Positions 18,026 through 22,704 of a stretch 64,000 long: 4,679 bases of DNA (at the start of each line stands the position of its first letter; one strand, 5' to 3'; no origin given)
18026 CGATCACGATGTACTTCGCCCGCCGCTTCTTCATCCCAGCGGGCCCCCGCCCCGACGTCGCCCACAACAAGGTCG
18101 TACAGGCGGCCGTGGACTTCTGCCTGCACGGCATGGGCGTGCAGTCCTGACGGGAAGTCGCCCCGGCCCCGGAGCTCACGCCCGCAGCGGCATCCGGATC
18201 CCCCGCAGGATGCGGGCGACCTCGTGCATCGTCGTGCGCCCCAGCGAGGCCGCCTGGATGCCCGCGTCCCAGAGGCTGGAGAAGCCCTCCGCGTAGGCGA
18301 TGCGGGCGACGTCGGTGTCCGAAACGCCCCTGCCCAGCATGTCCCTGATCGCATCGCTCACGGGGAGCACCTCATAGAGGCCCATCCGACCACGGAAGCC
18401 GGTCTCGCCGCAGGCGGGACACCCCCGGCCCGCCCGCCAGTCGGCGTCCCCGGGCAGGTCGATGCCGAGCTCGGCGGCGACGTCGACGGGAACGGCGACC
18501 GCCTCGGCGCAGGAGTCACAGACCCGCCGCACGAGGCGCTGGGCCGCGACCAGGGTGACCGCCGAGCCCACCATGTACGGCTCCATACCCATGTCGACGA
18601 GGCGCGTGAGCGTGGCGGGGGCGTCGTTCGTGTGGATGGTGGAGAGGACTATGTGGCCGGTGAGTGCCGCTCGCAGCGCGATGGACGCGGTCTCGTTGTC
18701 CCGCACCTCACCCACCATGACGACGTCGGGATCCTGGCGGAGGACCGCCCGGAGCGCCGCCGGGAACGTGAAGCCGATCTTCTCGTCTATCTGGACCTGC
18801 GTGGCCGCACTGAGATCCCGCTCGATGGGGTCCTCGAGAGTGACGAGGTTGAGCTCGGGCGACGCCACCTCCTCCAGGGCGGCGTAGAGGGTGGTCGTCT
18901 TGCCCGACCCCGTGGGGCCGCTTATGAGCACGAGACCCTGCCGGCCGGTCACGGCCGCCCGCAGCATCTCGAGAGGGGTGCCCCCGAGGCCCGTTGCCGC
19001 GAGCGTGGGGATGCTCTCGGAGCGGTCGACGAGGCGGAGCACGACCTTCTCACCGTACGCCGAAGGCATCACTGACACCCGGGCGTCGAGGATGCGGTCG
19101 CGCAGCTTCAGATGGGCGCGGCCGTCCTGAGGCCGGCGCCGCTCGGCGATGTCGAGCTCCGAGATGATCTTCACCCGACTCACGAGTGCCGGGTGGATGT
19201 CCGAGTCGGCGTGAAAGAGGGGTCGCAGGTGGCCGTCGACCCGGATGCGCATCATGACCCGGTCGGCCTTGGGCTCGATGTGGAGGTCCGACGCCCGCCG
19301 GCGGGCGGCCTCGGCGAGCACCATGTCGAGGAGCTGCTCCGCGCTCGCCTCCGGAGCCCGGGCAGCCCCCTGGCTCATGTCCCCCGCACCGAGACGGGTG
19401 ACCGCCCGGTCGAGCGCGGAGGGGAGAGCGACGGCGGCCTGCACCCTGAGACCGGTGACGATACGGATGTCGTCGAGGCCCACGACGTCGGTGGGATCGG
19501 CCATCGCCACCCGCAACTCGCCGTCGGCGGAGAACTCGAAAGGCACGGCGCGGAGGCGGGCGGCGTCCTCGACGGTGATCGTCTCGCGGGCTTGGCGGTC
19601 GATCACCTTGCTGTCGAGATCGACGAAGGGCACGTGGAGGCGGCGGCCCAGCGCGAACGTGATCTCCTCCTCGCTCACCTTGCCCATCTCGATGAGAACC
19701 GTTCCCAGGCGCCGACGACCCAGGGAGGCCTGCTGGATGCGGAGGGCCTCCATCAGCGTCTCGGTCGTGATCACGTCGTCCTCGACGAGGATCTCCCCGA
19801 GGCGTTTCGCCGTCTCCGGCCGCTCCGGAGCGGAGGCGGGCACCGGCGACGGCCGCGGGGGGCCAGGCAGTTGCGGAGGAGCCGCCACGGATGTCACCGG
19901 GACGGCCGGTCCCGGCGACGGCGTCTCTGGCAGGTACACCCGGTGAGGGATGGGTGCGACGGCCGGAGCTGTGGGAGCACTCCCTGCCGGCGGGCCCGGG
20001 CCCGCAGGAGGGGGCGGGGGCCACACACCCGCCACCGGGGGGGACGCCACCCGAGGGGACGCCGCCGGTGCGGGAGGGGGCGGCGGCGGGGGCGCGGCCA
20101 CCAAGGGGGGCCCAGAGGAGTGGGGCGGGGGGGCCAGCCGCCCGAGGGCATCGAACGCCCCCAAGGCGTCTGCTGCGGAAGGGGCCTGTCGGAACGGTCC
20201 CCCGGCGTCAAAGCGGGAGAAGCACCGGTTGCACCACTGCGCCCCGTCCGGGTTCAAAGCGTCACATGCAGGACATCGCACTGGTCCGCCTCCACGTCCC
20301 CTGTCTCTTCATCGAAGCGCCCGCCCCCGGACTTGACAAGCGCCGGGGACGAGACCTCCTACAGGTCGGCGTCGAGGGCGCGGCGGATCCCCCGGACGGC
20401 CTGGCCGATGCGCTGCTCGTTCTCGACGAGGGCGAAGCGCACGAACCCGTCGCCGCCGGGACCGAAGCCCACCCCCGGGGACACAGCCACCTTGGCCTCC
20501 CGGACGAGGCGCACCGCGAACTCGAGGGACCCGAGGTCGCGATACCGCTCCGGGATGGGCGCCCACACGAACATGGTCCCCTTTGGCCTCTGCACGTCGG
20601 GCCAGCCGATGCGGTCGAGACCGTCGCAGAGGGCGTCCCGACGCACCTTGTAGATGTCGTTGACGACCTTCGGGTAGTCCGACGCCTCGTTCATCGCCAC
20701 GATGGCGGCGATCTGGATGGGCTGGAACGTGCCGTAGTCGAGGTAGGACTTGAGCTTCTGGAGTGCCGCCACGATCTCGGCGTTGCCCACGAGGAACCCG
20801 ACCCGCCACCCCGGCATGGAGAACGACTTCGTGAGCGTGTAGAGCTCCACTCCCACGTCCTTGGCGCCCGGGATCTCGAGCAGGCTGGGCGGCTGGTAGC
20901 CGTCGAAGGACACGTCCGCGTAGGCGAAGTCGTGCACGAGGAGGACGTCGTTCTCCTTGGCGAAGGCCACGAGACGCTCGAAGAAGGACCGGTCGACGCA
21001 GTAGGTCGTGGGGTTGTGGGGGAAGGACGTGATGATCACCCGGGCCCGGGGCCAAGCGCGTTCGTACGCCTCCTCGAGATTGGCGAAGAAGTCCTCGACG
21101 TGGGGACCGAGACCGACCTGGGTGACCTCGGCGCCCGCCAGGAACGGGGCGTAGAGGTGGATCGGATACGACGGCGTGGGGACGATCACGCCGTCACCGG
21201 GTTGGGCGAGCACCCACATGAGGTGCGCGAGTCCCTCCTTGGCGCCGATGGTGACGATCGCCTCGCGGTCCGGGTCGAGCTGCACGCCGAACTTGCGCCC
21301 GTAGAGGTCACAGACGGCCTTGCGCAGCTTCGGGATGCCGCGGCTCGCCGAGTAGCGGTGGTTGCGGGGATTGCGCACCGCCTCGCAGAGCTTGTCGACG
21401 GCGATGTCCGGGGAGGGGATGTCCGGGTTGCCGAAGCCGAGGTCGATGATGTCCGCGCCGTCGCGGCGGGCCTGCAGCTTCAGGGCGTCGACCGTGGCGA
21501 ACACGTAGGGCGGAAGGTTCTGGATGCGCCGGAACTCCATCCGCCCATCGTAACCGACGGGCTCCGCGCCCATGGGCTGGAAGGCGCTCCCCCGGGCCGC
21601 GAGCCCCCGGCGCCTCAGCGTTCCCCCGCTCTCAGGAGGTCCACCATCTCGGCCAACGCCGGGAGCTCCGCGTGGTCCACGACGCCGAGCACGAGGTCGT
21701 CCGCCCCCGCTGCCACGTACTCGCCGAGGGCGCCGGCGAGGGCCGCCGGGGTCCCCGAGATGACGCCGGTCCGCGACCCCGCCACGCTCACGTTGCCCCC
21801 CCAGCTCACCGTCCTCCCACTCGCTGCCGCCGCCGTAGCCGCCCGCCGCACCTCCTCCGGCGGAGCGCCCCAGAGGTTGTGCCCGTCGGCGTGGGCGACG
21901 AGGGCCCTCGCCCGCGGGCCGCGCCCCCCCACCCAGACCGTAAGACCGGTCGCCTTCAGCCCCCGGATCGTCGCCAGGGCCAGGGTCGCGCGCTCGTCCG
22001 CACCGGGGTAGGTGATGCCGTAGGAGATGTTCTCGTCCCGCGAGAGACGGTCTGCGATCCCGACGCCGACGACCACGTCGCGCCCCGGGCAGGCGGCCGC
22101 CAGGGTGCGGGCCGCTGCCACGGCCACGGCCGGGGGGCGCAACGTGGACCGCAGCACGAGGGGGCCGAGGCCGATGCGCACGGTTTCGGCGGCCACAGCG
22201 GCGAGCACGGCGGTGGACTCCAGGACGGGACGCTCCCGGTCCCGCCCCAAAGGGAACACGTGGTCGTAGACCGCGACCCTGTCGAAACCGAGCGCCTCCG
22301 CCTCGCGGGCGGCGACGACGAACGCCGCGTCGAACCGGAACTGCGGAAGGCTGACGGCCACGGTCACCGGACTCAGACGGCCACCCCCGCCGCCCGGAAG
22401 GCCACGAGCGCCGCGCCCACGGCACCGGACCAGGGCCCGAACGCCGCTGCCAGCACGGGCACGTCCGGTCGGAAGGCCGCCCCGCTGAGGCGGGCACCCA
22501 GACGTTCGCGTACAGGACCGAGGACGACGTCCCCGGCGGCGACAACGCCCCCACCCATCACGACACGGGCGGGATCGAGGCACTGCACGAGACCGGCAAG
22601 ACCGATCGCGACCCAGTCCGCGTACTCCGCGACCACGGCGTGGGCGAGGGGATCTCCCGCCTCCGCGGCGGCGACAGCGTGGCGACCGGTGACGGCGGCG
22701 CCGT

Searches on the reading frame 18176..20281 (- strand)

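Call 60: search_protein_families(library=pfam, proteins=[window:18176-20281:-], max_evalue=0.00001)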
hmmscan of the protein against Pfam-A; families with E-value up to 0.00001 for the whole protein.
window:18176-20281:- (701 aa): 2 families
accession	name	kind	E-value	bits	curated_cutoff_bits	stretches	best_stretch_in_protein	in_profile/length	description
PF00437.27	T2SSE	-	8.7e-116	387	24.9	1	311-690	5-370/370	Type II/IV secretion system protein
PF05157.20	MshEN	-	1.4e-17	63.9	23.1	1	216-302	2-88/90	MshEN domain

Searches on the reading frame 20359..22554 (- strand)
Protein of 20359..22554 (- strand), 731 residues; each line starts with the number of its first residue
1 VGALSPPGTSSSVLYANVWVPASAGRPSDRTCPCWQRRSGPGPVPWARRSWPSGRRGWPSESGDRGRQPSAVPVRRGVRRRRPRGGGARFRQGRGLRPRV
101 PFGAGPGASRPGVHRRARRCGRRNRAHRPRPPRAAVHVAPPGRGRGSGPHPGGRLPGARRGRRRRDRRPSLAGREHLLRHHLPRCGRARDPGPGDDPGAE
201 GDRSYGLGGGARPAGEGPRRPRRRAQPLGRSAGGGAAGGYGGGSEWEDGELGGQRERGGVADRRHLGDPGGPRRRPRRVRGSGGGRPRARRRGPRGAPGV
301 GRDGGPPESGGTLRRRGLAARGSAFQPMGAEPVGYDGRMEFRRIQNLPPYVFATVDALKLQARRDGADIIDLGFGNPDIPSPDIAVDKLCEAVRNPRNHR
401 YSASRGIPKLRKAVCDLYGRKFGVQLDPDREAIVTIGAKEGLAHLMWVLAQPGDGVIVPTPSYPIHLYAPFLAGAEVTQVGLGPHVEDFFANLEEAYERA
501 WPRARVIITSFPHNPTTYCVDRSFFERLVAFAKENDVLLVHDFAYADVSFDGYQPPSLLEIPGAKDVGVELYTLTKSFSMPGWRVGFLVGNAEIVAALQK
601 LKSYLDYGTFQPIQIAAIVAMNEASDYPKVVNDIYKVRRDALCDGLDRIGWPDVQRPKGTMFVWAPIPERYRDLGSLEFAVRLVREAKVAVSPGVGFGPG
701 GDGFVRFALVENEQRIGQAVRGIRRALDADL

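Call 60: search_protein_families(library=pfam, proteins=[window:20359-22554:-], max_evalue=0.00001)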
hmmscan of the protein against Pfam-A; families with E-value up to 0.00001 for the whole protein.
window:20359-22554:- (731 aa): 1 family
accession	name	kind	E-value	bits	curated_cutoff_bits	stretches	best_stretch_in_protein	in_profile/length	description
PF00155.27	Aminotran_1_2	-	5e-50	171.1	19.7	1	368-719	2-357/361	Aminotransferase class I and II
